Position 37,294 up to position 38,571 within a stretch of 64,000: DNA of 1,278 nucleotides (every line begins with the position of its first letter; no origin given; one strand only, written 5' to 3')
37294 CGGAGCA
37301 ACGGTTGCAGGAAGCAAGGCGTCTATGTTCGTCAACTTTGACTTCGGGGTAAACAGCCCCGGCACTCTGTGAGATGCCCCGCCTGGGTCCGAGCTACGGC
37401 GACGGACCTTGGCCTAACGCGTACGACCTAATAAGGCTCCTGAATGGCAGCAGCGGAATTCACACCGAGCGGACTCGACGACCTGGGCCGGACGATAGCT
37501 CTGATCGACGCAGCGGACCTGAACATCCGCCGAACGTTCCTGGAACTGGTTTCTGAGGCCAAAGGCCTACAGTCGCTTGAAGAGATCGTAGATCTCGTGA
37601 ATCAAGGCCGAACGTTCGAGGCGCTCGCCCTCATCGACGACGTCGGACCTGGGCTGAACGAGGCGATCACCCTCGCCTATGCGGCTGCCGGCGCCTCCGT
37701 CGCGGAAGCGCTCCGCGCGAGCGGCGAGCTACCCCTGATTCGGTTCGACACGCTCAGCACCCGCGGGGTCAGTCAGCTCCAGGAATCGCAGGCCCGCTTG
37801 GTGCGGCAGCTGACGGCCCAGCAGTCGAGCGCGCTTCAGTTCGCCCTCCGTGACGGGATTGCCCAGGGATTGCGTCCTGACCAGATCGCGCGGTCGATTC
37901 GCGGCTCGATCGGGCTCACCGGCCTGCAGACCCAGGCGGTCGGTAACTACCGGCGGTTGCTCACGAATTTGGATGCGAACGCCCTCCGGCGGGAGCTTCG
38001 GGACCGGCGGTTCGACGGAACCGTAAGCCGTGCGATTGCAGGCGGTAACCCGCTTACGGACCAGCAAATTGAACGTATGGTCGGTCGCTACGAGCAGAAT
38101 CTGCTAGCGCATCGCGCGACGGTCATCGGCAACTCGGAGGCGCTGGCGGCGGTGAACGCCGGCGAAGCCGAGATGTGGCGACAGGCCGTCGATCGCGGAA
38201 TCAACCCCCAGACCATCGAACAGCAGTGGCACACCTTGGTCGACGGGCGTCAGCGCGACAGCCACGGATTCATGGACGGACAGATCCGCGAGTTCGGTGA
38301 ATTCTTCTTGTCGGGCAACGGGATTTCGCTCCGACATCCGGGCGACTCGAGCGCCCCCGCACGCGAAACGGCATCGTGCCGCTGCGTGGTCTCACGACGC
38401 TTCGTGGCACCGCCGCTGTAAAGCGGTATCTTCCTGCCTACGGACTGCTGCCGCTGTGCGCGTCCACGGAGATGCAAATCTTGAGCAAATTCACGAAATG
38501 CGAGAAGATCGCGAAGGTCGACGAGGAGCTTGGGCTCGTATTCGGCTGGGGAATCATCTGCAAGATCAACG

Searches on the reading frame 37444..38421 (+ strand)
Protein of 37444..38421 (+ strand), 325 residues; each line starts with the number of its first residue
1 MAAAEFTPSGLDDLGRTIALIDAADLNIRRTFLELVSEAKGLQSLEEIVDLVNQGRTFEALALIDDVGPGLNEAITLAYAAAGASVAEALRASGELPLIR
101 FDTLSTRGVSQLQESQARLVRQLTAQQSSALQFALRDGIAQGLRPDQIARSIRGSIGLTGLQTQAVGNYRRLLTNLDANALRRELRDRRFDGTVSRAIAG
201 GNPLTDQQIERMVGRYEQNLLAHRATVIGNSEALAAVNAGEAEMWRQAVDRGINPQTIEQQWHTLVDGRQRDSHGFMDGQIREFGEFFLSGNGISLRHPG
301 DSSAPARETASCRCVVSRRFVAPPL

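Call 39: search_protein_families(library=phrogs, proteins=[window:37444-38421:+])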
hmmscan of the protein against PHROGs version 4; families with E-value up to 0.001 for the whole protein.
window:37444-38421:+ (325 aa): 7 families
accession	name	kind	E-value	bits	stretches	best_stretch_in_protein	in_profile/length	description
phrog_3517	-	head and packaging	6.2e-80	270.2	1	19-320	14-329/371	head morphogenesis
phrog_2468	-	head and packaging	2.6e-29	103.7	1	89-317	110-270/303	head morphogenesis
phrog_2662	-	head and packaging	6.5e-18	65.7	1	206-320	603-709/717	portal protein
phrog_859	-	head and packaging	7.9e-15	55.4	1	217-317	190-287/807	portal protein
phrog_16493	-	head and packaging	8.3e-08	32.4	1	72-301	73-277/535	head maturation protease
phrog_28652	-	unknown function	7.9e-07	29.2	1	111-267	119-258/497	-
phrog_34890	-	head and packaging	0.00055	19.3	1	224-316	212-303/679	head morphogenesis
